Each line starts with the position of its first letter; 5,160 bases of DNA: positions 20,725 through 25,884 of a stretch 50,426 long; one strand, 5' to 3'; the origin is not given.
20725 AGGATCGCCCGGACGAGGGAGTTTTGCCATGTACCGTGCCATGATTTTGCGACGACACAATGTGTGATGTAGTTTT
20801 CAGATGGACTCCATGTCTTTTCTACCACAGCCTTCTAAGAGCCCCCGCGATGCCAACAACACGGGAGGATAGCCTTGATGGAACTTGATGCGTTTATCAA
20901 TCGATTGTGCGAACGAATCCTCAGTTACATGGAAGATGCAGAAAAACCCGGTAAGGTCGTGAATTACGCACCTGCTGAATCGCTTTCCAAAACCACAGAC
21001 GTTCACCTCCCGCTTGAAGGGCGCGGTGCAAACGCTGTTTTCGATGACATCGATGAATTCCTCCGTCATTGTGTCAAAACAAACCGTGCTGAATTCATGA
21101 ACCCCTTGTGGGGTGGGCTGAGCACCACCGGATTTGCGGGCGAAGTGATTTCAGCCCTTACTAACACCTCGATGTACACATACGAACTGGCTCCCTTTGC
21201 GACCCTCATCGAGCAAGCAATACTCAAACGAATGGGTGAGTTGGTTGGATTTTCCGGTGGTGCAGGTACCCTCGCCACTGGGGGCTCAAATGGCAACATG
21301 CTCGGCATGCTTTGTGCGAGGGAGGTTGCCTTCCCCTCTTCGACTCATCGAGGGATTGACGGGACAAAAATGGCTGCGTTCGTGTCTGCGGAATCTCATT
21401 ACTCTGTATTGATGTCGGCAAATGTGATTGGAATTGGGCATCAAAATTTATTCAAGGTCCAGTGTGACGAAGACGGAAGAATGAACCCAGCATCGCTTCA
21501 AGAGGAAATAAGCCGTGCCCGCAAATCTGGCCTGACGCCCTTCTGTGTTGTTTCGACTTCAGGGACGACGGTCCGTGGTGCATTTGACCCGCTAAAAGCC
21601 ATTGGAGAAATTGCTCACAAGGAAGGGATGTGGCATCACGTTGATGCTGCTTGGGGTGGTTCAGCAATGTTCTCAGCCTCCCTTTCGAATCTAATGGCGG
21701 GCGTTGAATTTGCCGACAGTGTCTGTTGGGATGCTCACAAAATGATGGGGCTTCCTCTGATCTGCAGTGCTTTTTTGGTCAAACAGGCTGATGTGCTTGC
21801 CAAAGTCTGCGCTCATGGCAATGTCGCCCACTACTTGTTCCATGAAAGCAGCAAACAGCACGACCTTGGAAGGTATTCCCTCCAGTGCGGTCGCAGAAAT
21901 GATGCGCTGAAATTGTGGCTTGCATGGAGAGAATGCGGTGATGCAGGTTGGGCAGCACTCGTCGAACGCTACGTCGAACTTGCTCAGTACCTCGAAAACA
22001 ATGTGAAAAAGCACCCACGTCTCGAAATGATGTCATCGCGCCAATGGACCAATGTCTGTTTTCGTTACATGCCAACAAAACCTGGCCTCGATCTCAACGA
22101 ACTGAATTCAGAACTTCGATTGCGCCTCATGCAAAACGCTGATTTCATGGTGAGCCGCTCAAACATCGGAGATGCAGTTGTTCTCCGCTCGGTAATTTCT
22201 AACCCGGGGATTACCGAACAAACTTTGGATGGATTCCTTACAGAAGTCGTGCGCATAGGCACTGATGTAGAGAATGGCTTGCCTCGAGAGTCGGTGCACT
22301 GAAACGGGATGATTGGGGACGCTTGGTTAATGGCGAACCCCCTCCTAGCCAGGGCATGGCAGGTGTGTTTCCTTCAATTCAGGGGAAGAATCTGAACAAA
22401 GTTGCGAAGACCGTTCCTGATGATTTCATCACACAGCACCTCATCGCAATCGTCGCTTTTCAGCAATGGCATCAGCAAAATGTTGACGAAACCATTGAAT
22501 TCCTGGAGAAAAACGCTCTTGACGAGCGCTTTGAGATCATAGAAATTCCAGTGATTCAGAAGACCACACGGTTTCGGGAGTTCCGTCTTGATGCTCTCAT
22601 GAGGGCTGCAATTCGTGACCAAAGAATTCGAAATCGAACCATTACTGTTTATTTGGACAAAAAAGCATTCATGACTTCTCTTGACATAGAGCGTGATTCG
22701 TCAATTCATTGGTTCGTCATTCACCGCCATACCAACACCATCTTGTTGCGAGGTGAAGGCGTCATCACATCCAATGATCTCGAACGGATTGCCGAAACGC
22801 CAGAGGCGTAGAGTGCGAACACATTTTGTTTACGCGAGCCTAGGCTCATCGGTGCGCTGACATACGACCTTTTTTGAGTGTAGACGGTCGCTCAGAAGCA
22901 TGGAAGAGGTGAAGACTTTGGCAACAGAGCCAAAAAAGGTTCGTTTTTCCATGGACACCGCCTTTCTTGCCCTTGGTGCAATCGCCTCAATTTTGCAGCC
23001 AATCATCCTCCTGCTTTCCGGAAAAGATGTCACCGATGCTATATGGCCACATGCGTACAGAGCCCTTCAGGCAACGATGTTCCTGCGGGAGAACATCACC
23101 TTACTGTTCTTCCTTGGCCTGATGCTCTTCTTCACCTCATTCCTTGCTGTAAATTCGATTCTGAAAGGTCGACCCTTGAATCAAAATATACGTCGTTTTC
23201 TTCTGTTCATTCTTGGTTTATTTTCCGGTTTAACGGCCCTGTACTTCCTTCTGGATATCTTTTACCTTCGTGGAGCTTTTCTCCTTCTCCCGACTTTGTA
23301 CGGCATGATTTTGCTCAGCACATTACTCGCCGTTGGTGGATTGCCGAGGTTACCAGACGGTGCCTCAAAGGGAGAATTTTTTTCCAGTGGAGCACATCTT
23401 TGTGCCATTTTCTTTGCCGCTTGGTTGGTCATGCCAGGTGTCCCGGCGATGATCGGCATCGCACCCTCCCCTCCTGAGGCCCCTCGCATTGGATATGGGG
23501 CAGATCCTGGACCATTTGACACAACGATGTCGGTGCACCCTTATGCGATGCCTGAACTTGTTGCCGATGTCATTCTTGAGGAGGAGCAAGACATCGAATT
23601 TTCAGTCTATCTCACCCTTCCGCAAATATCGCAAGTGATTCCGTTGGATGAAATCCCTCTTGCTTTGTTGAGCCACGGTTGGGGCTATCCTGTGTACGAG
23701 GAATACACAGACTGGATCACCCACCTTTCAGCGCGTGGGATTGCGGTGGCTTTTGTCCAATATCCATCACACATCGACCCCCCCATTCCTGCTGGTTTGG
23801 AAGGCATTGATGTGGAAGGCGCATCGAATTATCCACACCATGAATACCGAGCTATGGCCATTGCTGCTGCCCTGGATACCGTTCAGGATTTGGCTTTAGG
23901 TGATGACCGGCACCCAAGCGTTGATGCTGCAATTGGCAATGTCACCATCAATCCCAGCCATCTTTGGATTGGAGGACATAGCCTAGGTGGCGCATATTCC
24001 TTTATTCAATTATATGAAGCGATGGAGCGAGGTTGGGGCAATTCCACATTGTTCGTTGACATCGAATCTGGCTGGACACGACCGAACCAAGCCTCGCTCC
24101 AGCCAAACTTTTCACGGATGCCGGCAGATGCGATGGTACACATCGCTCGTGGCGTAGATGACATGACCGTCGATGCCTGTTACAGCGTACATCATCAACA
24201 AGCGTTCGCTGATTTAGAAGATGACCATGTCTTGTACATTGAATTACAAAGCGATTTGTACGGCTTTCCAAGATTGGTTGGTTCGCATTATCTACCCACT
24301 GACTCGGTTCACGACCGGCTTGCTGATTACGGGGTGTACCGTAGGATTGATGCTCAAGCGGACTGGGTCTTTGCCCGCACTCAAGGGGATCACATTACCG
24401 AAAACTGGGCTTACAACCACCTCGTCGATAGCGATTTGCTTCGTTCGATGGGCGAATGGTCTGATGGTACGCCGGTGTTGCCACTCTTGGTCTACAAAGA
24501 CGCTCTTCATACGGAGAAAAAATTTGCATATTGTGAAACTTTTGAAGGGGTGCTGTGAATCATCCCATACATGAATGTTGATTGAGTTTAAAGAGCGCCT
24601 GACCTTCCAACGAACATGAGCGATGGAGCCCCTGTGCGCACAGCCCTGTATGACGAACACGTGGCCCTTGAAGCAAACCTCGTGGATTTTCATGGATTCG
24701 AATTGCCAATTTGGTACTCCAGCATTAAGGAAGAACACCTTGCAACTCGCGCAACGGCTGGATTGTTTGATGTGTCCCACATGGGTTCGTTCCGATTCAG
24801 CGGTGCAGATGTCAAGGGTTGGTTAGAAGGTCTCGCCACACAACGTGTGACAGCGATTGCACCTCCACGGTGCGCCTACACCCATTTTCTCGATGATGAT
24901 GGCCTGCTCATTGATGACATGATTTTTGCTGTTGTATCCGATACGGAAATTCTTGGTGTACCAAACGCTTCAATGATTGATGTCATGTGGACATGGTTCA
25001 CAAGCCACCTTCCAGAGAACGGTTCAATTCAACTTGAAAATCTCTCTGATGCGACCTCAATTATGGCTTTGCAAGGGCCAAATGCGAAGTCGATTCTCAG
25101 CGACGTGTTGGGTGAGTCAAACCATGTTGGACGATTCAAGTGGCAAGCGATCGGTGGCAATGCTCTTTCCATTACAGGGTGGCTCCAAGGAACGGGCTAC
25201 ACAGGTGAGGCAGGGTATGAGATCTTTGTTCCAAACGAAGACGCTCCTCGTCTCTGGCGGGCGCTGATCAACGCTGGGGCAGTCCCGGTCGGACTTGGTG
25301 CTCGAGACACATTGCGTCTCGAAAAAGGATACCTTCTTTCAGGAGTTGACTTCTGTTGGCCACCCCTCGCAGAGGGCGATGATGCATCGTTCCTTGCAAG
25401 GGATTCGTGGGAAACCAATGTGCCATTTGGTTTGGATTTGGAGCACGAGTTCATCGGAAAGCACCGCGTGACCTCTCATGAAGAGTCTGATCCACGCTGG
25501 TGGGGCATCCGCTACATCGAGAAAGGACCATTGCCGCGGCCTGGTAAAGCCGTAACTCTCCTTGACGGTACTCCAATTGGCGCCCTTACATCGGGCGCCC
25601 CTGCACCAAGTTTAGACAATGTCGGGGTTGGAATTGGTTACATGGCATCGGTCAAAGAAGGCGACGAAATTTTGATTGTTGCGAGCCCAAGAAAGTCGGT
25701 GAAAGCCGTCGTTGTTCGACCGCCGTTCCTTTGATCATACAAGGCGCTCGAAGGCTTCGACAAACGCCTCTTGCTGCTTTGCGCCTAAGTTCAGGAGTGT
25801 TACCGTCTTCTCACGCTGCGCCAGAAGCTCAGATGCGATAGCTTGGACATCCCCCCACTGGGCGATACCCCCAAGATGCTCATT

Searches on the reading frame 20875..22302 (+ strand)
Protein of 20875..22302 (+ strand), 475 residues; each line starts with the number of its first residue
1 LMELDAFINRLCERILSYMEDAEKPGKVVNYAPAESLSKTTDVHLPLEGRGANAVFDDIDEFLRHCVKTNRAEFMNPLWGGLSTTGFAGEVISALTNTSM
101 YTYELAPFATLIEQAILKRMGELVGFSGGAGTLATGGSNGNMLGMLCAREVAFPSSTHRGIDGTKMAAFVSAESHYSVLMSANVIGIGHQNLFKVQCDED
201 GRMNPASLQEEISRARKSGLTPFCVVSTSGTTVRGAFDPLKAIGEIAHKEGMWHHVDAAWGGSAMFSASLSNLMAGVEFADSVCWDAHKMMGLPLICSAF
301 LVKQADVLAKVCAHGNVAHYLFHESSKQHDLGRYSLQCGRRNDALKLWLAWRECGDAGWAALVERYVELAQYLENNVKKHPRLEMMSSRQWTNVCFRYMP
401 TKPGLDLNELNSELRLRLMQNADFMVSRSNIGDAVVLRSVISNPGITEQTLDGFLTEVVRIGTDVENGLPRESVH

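Call 87: search_protein_families(library=pfam, proteins=[window:20875-22302:+], max_evalue=0.001)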
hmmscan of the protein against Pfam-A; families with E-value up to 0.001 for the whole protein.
window:20875-22302:+ (475 aa): 3 families
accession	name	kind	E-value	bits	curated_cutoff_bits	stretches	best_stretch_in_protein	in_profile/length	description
PF00282.25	Pyridoxal_deC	-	1.7e-82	277.6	27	1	38-398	5-374/375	Pyridoxal-dependent decarboxylase conserved domain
PF00266.25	Aminotran_5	-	2e-05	24.2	21.5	1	168-292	91-204/371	Aminotransferase class-V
PF01212.27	Beta_elim_lyase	-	0.00011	22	27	1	168-312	74-220/288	Beta-eliminating lyase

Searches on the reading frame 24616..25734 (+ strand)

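Call 27: search_protein_families(library=pfam, proteins=[window:24616-25734:+], max_evalue=0.001)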
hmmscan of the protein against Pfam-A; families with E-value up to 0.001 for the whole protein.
window:24616-25734:+ (372 aa): 2 families
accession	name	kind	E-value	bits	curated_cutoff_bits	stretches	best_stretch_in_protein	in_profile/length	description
PF01571.26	GCV_T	-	8e-67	225.6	25.6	1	11-245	1-240/255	Aminomethyltransferase folate-binding domain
PF08669.17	GCV_T_C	-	7.8e-07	29.3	25.9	1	300-371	8-78/80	Glycine cleavage T-protein C-terminal barrel domain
